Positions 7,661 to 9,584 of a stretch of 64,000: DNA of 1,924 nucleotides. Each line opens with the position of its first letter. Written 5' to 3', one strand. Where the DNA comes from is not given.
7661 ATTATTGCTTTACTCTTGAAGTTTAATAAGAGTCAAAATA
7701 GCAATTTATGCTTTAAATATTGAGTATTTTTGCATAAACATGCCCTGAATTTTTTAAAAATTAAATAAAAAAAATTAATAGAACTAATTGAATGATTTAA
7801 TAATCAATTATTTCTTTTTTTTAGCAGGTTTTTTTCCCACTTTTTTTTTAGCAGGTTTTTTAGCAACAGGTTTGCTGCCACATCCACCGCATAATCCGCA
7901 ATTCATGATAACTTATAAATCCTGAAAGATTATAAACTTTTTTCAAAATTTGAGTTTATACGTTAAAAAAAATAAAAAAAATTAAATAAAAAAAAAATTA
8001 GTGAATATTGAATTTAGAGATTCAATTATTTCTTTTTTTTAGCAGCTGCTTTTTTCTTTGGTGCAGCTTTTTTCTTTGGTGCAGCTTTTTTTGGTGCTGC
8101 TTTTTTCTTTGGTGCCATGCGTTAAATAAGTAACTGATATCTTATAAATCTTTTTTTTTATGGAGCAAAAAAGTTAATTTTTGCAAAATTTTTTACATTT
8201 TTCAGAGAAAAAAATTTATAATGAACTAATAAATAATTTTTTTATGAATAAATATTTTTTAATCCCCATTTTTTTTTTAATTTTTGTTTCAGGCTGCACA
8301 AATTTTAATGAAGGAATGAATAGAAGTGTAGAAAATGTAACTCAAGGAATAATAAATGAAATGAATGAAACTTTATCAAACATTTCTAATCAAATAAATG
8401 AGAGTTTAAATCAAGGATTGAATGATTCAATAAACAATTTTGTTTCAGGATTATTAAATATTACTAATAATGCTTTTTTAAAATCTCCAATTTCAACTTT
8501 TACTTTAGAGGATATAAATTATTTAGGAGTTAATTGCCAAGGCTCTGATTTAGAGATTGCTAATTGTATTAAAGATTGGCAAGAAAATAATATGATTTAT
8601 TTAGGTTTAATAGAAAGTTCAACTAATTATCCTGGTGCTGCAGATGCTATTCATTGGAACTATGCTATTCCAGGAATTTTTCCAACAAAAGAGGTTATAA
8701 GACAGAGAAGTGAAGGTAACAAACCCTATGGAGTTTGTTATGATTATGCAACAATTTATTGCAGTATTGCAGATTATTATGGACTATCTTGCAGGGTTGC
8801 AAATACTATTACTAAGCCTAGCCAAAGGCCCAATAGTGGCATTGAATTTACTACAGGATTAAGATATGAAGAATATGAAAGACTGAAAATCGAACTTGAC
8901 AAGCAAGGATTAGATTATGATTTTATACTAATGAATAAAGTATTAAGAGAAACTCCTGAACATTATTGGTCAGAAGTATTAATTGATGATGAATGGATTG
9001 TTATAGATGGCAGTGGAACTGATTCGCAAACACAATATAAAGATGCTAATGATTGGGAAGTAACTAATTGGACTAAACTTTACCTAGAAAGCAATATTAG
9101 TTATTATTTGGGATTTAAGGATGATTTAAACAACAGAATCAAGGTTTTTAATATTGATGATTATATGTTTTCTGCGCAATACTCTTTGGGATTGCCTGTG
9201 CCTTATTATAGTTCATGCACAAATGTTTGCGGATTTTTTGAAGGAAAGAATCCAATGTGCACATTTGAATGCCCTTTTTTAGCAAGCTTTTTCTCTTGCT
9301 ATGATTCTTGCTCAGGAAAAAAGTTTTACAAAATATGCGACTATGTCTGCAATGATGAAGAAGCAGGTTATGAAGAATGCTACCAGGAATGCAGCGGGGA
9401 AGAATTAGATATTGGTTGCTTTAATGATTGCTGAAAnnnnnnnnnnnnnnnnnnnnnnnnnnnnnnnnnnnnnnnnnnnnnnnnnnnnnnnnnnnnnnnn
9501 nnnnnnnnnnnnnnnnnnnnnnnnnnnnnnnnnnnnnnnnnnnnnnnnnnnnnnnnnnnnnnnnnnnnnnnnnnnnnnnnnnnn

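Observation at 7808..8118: Tandem pair of leaderless micro-genes encoding 30-32-aa K/A/P-repeat ultra-basic peptides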

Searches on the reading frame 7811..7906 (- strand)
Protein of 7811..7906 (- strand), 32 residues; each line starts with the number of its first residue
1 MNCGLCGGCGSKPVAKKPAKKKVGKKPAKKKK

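Call 11: find_encoding_contigs(protein=window:7811-7906:-, flank=10000)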
Protein seq(32 aa) (32 aa): 6 contigs read that carry it; 5 places shown.
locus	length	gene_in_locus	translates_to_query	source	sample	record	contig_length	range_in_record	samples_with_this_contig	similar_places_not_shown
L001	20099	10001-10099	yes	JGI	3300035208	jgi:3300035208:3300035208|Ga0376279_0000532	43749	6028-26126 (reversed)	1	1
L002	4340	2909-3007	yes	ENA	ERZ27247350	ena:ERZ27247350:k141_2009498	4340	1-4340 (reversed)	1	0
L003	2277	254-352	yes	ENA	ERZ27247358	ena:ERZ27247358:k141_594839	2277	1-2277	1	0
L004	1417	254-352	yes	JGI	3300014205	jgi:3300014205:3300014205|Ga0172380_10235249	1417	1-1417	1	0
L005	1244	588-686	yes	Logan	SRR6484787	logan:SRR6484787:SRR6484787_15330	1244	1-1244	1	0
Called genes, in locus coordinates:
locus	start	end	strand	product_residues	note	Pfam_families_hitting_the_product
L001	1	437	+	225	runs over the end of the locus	-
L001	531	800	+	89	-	PF05239:PRC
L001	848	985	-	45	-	-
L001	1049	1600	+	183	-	PF01558:POR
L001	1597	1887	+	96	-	PF13183:Fer4_8 (faint), PF13187:Fer4_9 (faint), PF12797:Fer4_2 (faint), PF12837:Fer4_6 (faint), PF13237:Fer4_10 (weak), PF14697:Fer4_21, PF12838:Fer4_7 (weak), PF00037:Fer4 (weak), +1 more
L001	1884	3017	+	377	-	PF01855:POR_N, PF17147:PFOR_II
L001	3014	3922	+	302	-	PF02775:TPP_enzyme_C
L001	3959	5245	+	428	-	PF02517:Rce1-like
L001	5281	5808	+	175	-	-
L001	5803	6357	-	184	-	-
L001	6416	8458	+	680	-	PF13522:GATase_6, PF13537:GATase_7, PF00733:Asn_synthase, PF24167:DUF7411 (weak), PF00733:Asn_synthase, PF01902:Diphthami_syn_2_N, PF28410:Diphthami_syn_2_C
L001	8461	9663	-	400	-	-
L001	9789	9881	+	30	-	-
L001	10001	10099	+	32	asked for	-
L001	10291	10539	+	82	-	-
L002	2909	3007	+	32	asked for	-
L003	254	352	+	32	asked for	-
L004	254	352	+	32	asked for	-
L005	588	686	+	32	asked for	-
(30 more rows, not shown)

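Call 33: search_protein_representatives(protein=window:7811-7906:-)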
Query: 32 residues. Proteins with E-value up to 0.001 (for the whole library): 2; up to 1e-10: 0; up to 1e-30: 0. The best 2 are listed.
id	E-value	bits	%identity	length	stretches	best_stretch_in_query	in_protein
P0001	6.6e-10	53.4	94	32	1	1-32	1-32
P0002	1.1e-06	43.7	43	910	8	2-22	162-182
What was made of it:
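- A full HMMER scan of 1.84 billion representatives found only one true homologue of pep1 (call 33).
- Tried and rejected: Full HMMER of pep1 against 1.84 billion representatives gave one true hit (94% identity) and one low-complexity artefact (call 33).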

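Call 38: search_protein_families(library=pfam, max_evalue=1, proteins=[window:7811-7906:-])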
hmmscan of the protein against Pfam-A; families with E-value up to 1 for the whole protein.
seq(32 aa): 0 families

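Call 39: search_protein_families(library=ncbifam, max_evalue=1, proteins=[window:7811-7906:-])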
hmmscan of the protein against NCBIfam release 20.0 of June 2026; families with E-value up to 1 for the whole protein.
seq(32 aa): 1 family
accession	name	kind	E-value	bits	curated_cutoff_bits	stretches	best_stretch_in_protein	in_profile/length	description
NF011492.0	PRK14900.1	equivalog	0.61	7.8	1783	1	11-31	1017-1037/1044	valine--tRNA ligase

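Call 65: search_solved_structures(query=window:7811-7906:-, max_evalue=10)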
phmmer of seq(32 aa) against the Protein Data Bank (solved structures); distinct sequences matched with E-value up to 10: 0.

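Call 71: predict_structure(protein=window:7811-7906:-)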
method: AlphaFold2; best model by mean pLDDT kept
length: 32 residues; sequences in the alignment: 1
mean_pLDDT: 67.3   pTM: 0.14
mean pLDDT of the five models: 67.3, 65.9, 65.8, 63.5, 62.2
residues with pLDDT >= 90: 0; 70-90: 13; 50-70: 17; < 50: 2
segments of 3 or more residues with pLDDT < 50: none
pLDDT, mean of each block of 10 residues (from residue 1): 60 70 70 76
secondary structure: DSSP gave nothing for this model
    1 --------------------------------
elements in order:
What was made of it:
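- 7808..7906 (-): pep1: leaderless micro-gene, 32 aa, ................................, with a Cys head (C3, C6, C9) and a polylysine tail, net charge +12. AlphaFold2 gives no secondary structure, pTM 0.14 (call 71).
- On HMA / Atx1-type metal-binding domain: There is no room for the fold, no Pfam HMA hit (call 38), and no predicted secondary structure (call 71).
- Closest known: C. Different: The haloarchaeal proteins are acidic and folded, whereas these are polycationic and disordered (call 71).
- No predicted secondary structure, pTM 0.14 (call 71).
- Tried and rejected: AlphaFold2 on pep1 gave no structure, which was used only as weak support for disorder (call 71).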

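Call 80: list_cluster_members(proteins=[window:7811-7906:-, window:8029-8118:-, window:61479-61568:+, window:61485-61568:+, window:61592-61729:+, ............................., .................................])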
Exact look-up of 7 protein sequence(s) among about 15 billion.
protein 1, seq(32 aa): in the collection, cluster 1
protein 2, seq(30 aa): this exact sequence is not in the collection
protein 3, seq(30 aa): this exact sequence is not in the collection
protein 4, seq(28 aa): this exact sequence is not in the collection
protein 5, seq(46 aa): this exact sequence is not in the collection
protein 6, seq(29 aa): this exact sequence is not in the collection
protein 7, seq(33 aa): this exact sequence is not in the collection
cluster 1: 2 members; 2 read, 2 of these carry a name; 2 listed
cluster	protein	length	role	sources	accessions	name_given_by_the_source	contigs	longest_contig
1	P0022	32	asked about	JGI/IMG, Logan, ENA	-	hypothetical protein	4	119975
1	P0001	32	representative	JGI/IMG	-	hypothetical protein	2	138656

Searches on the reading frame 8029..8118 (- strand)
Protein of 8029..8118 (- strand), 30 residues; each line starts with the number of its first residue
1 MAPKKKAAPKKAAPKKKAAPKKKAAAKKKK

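Call 12: find_encoding_contigs(protein=window:8029-8118:-, flank=10000)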
Protein seq(30 aa) (30 aa): 4 contigs read that carry it; 3 places shown.
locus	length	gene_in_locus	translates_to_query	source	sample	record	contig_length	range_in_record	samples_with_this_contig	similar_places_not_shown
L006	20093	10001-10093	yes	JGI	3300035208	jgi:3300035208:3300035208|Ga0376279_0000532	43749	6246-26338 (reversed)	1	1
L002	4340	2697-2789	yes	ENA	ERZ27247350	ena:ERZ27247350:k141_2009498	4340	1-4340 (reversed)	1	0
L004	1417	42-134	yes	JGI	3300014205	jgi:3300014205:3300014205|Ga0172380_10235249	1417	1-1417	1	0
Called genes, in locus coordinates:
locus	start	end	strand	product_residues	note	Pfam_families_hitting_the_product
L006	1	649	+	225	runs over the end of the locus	-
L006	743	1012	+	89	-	PF05239:PRC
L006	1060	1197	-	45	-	-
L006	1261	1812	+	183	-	PF01558:POR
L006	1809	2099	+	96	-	PF13183:Fer4_8 (faint), PF13187:Fer4_9 (faint), PF12797:Fer4_2 (faint), PF12837:Fer4_6 (faint), PF13237:Fer4_10 (weak), PF14697:Fer4_21, PF12838:Fer4_7 (weak), PF00037:Fer4 (weak), +1 more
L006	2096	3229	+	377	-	PF01855:POR_N, PF17147:PFOR_II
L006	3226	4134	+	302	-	PF02775:TPP_enzyme_C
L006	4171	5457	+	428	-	PF02517:Rce1-like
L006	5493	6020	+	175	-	-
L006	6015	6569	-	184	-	-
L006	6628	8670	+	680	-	PF13522:GATase_6, PF13537:GATase_7, PF00733:Asn_synthase, PF24167:DUF7411 (weak), PF00733:Asn_synthase, PF01902:Diphthami_syn_2_N, PF28410:Diphthami_syn_2_C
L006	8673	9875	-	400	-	-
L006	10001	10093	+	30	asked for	-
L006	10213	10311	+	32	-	-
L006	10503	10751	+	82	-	-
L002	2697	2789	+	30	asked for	-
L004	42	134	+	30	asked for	-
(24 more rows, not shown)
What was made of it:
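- Checked: IMG, ENA and Logan call them 'hypothetical protein' (calls 11, 12, 80).
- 8026..8118 (-): pep2: leaderless micro-gene, 30 aa, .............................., net charge +15. Internally an 18-nt repeat of 3.9 copies. Already called as a gene in public assemblies (call 12).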

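Call 38: search_protein_families(library=pfam, max_evalue=1, proteins=[window:8029-8118:-])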
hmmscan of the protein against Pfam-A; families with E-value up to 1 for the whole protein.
seq(30 aa): 0 families

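Call 39: search_protein_families(library=ncbifam, max_evalue=1, proteins=[window:8029-8118:-])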
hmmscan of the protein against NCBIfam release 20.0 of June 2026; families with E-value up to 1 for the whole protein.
seq(30 aa): 0 families

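Call 66: search_solved_structures(query=window:8029-8118:-, max_evalue=10)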
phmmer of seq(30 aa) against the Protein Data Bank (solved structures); distinct sequences matched with E-value up to 10: 0.
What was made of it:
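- Tried and rejected: The PDB sequence search gave 0 hits even at E=10 (calls 65, 66).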

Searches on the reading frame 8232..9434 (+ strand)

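Call 38: search_protein_families(library=pfam, max_evalue=1, proteins=[window:8232-9434:+])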
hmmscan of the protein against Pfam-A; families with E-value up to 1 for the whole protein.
window:8232-9434:+ (400 aa): 2 families
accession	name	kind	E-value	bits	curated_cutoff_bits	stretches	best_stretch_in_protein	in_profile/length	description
PF01841.26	Transglut_core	-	8.1e-07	29.7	23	1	108-259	16-107/108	Transglutaminase-like superfamily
PF02374.21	ArsA_ATPase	-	0.13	11.9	24.3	1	211-243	219-251/305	Anion-transporting ATPase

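Call 39: search_protein_families(library=ncbifam, max_evalue=1, proteins=[window:8232-9434:+])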
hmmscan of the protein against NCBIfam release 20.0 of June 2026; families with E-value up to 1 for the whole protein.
window:8232-9434:+ (400 aa): 2 families
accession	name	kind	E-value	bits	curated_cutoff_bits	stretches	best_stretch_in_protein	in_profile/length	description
NF002611.0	PRK02260.3-4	equivalog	0.13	12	277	1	228-290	92-149/158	S-ribosylhomocysteine lyase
NF000266.2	blaOXA-23_like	exception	0.14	11.6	600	1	5-107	1-97/273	OXA-23 family carbapenem-hydrolyzing class D beta-lactamase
